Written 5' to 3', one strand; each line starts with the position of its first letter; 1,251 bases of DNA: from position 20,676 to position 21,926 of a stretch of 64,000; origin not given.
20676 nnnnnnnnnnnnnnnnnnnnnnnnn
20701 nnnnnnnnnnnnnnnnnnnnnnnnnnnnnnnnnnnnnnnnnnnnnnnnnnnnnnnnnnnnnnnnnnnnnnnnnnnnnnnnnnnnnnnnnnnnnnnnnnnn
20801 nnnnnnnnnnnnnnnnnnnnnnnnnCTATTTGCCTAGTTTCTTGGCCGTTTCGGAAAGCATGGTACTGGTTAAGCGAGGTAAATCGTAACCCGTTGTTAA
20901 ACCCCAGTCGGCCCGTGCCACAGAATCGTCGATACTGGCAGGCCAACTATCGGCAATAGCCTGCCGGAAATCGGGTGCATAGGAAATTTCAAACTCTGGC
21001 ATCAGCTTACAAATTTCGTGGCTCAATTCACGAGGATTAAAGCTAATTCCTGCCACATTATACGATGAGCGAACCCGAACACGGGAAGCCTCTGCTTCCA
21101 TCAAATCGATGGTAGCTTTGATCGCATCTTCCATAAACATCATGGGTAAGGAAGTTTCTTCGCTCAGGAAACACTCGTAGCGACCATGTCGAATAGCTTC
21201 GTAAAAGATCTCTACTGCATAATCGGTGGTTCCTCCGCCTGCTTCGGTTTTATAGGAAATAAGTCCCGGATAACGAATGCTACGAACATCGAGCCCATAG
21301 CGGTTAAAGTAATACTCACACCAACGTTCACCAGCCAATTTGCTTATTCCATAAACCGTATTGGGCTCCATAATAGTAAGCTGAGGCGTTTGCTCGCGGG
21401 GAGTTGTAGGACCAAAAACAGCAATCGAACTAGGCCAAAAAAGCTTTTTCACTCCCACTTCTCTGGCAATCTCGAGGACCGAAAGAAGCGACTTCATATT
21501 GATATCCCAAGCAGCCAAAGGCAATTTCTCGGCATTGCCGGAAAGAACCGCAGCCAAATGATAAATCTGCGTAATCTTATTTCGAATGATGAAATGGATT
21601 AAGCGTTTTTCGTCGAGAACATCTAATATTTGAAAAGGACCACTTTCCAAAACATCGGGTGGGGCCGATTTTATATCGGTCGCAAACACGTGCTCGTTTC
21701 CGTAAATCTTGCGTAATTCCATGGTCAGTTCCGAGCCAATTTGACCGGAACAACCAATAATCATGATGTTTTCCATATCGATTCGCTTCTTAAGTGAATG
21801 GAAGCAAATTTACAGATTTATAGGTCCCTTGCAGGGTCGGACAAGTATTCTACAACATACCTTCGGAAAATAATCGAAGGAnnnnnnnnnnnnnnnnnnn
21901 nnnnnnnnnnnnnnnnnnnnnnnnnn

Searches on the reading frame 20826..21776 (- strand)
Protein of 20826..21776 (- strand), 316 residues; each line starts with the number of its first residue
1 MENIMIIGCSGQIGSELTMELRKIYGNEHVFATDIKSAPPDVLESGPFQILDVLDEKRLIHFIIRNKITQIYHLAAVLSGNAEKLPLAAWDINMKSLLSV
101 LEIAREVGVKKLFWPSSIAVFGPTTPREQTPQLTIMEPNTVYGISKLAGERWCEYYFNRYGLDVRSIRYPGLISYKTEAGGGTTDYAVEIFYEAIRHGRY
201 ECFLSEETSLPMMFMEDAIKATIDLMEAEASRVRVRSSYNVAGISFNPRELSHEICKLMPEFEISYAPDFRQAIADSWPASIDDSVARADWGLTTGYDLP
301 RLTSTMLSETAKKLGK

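Call 77: search_protein_families(library=pfam, proteins=[window:20826-21776:-])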
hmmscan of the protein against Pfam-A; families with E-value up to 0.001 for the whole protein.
window:20826-21776:- (316 aa): 6 families
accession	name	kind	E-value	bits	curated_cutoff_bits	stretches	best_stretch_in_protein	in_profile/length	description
PF01370.27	Epimerase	-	2.2e-30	106.3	20.9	1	4-241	1-239/240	NAD dependent epimerase/dehydratase family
PF16363.11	GDP_Man_Dehyd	-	1e-16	61.7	27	1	5-168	1-179/332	GDP-mannose 4,6 dehydratase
PF04321.23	RmlD_sub_bind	-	3.8e-13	49.6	27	1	3-158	2-141/287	RmlD substrate binding domain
PF07993.18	NAD_binding_4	-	2.2e-07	30.7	20.1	1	65-214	86-250/258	Male sterility protein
PF01073.25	3Beta_HSD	-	5.3e-05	22.8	22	1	6-125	2-124/280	3-beta hydroxysteroid dehydrogenase/isomerase family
PF02719.21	Polysacc_synt_2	-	5.4e-05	23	20.2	1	4-113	1-124/293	Polysaccharide biosynthesis protein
